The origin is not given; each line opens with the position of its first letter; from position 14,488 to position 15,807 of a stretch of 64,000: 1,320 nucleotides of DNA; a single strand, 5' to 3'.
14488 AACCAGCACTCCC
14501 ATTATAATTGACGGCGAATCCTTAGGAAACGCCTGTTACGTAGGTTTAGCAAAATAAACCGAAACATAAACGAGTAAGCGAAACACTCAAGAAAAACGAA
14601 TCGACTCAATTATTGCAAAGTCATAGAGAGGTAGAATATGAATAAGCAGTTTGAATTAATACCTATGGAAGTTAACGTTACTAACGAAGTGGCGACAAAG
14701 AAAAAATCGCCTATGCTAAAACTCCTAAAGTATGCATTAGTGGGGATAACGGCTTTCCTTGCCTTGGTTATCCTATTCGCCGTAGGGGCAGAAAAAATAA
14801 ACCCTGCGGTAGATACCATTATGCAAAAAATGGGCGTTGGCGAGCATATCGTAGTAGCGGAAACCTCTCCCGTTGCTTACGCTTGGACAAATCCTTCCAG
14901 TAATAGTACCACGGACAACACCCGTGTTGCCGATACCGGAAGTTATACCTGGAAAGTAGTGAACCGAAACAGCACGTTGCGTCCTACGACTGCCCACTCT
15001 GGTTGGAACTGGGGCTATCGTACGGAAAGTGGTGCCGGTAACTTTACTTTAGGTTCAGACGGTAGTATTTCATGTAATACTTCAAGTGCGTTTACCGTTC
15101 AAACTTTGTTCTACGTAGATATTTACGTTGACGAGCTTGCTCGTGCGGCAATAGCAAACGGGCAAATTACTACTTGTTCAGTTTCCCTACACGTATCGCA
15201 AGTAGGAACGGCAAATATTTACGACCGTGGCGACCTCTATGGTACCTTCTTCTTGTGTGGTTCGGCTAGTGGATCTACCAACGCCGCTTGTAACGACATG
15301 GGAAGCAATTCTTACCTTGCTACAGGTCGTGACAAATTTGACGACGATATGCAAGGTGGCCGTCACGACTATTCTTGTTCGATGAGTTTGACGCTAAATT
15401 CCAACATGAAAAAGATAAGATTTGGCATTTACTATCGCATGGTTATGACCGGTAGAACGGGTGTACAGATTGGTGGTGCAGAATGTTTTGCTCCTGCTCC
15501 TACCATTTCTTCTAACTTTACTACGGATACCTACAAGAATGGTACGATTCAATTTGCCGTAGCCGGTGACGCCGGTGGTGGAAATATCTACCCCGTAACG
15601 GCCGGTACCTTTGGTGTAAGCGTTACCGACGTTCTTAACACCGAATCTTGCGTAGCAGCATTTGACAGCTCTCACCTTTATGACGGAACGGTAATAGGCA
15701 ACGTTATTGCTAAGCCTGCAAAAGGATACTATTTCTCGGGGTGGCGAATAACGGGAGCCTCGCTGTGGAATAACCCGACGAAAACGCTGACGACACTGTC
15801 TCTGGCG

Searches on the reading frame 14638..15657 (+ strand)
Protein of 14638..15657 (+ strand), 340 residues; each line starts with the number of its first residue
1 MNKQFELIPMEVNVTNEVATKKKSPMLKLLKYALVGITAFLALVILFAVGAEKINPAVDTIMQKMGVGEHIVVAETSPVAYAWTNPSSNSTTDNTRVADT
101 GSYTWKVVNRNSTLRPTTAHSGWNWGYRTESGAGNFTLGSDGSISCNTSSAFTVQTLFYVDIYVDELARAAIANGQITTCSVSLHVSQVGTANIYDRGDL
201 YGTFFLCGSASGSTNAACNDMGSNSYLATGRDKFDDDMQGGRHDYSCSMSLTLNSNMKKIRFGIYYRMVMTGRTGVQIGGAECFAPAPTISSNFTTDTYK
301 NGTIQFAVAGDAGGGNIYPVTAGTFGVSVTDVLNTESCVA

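Call 18: find_homologous_proteins(query=window:14638-15657:+, max_evalue=0.001)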
Query window:14638-15657:+ (340 aa): 3 proteins with E <= 0.001 among 3148 candidates.
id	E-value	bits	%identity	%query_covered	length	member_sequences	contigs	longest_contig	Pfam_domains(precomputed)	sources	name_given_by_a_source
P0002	2.1e-103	364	61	88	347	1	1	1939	-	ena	-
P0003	1.2e-91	326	64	74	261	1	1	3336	-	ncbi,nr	ncbi:MAG: hypothetical protein IKB56_06450, partial [Clostridia bacterium]|nr:hypothetical protein [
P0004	1.4e-39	154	38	78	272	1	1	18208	-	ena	-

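Call 58: find_encoding_contigs(protein=P0002, flank=5000, max_places=3)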
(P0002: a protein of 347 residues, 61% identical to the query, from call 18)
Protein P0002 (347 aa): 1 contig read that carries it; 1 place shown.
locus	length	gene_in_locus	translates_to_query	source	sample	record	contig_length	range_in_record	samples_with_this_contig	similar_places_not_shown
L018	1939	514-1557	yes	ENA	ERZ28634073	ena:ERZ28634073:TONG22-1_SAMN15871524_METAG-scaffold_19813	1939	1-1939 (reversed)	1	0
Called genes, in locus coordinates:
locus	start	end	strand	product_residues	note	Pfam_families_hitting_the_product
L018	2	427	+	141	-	?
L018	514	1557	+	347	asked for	-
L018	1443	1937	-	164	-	?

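Call 59: find_encoding_contigs(protein=P0004, flank=10000, max_places=3)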
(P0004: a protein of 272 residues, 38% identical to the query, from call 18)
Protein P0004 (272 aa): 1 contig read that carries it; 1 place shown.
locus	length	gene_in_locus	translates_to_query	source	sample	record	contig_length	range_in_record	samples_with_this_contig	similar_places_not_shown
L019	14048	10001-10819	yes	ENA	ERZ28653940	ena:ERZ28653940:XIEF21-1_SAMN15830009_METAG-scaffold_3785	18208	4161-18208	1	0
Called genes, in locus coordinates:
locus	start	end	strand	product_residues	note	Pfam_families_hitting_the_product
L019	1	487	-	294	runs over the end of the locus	PF00135:COesterase, PF20434:BD-FAE, PF07859:Abhydrolase_3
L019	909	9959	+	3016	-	-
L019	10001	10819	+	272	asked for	-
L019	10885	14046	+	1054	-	?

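Call 84: find_encoding_contigs(protein=P0003, flank=5000, max_places=3)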
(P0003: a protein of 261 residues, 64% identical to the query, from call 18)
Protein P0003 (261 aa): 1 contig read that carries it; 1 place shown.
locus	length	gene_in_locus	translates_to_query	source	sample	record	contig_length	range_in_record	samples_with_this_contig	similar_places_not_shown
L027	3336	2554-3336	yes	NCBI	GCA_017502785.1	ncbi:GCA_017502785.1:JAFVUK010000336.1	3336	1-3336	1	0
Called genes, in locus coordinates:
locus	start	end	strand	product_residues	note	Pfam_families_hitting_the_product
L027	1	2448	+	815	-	?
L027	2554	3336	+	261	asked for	?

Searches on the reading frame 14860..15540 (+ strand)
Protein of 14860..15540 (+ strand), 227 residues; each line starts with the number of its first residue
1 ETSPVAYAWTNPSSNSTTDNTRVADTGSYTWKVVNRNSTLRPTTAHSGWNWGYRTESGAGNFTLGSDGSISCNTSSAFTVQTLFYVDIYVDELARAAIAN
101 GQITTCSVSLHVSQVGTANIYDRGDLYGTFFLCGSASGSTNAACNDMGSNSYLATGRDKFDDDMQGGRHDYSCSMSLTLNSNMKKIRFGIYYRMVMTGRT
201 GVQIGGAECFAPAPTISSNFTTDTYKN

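Call 35: search_protein_families(library=pfam, proteins=[window:14860-15540:+], max_evalue=10)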
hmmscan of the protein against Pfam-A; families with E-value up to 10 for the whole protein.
window:14860-15540:+ (227 aa): 1 family
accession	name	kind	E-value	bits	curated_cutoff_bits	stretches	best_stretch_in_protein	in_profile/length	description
PF16831.10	CssAB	-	0.025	15.4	23.6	1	47-92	66-111/129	CS6 fimbrial subunits A and B, Coli surface antigen 6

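Call 42: predict_structure(alignment_id=A3)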
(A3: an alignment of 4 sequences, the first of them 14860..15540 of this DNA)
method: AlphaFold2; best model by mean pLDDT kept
length: 227 residues; sequences in the alignment: 4
mean_pLDDT: 61.3   pTM: 0.65
mean pLDDT of the five models: 61.3, 60.2, 56.6, 55.6, 50.0
residues with pLDDT >= 90: 0; 70-90: 117; 50-70: 42; < 50: 68
segments of 3 or more residues with pLDDT < 50: 1-44, 142-144, 202-205, 215-227
pLDDT, mean of each block of 10 residues (from residue 1): 28 30 37 42 51 78 75 79 75 77 74 74 78 69 53 53 69 78 77 78 51 45 29
secondary structure, 60 per line:
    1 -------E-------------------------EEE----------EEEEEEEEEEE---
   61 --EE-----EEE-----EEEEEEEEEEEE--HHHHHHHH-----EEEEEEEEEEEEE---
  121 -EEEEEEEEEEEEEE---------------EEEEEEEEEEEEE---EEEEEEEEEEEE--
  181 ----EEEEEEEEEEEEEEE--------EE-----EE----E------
elements in order: E34-36 E47-57 E70-72 E78-89 H92-99 E105-117 E122-135 E151-163 E167-178 E185-199
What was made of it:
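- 14860..15540 (+): Giant 2 (g2) N-terminal domain (aa 75-301). It is a possible remote relative of the head unit or merely shares its fold class. Its first 136 aa are invariant in the one same-species contig that reaches them. AF2 pTM 0.65 with the same order of strands and helix (call 42).
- On Head-unit family: g2 N-terminus as a member: The AF2 model has pTM 0.65 and pLDDT 61 (call 42).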

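Call 48: fold_search(model_id=the predicted structure, library=pdb)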
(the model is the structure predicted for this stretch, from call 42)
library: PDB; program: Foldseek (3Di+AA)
matches with E <= 10: 1353; with E <= 0.001: 2
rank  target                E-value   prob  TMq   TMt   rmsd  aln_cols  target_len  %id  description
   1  2rj2                  5.9e-04  0.98  0.27  0.32  10.4       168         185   12  Crystal Structure of the Sugar Recognizing SCF Ubiquitin Ligase at 1.7 Resolution (released 2008-10-14)
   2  1umh                  8.1e-04  0.97  0.27  0.32  10.2       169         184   12  Structural basis of sugar-recognizing ubiquitin ligase (released 2004-04-06)
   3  5b4n_A                1.2e-03  0.99  0.34  0.41  11.6       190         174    9  Structure analysis of function associated loop mutant of substrate recognition domain of Fbs1 ubiquitin ligase (released 2016-09-14)
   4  2e31_A                1.3e-03  0.96  0.27  0.25   9.9       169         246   12  Structural basis for selection of glycosylated substrate by SCFFbs1 ubiquitin ligase (released 2007-03-20)
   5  2e32_A                2.1e-03  0.90  0.26  0.25  10.1       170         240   12  Structural basis for selection of glycosylated substrate by SCFFbs1 ubiquitin ligase (released 2007-03-20)
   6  2e33_A                2.6e-03  0.97  0.31  0.39   9.5       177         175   13  Structural basis for selection of glycosylated substrate by SCFFbs1 ubiquitin ligase (released 2007-03-20)
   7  2w5f_B                3.0e-03  0.92  0.26  0.14  11.8       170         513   12  High resolution crystallographic structure of the Clostridium thermocellum N-terminal endo-1,4-beta-D-xylanase 10B (Xy (released 2010-01-19)
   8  7c4z_A                5.5e-03  0.10  0.11  0.11  23.4       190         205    9  Cryo-EM structure of empty Coxsackievirus A10 at pH 5.5 (released 2020-07-22)
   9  7vyk_A                5.8e-03  0.10  0.14  0.12  29.9       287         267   10  Coxsackievirus B3 at pH7.4 (VP3-234Q) incubation with coxsackievirus and adenovirus receptor for 10min (released 2022-01-19)
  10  8zuh_C                6.8e-03  0.77  0.30  0.28  13.3       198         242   12  Crystal structure of bovine Fbs2/Skp1/Man3GlcNAc2 complex (released 2024-09-04)
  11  6nkp_B                7.6e-03  0.51  0.24  0.28  15.8       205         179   10  EphA2 LBD in complex with bA-WLA-YSKbio peptide (released 2019-05-01)
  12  5gye                  7.6e-03  0.33  0.23  0.20  19.1       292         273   10  Crystal structure of ENZbleach xylanase T28C+T60C and T77C+E249C mutant (released 2017-08-30)
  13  8a28_A                7.6e-03  0.16  0.14  0.11  18.6       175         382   12  Structure of the astacin zymogen of LAST-MAM from Limulus polyphemus (released 2022-10-19)
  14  4yvs_B                8.1e-03  0.57  0.22  0.22   9.5       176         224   15  crystal structure of the virus-like particle of a c4 strain EV71 (released 2015-04-15)
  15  8r6x_C                8.1e-03  0.20  0.17  0.18  20.7       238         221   11  Cryo-EM structure of a coxsackievirus A6 virus-like particle (released 2024-10-16)
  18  8xmz_A                9.0e-03  0.47  0.19  0.28  12.2       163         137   10  Crystal structure of a novel porphyran-binding carbohydrate binding module (released 2024-01-17)
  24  5w6h_A                1.1e-02  0.77  0.26  0.10  11.3       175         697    7  Crystal structure of Bacteriophage CBA120 tailspike protein 4 enzymatically active domain (TSP4dN, orf213) (released 2018-10-24)
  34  7uae_A                1.3e-02  0.47  0.24  0.13  14.1       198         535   14  Human meprin alpha (active state) (released 2022-11-02)
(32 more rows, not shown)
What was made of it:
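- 14860..15540 (+): Foldseek hits Fbs1, CBM22, MAM and CBM16 (call 48).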
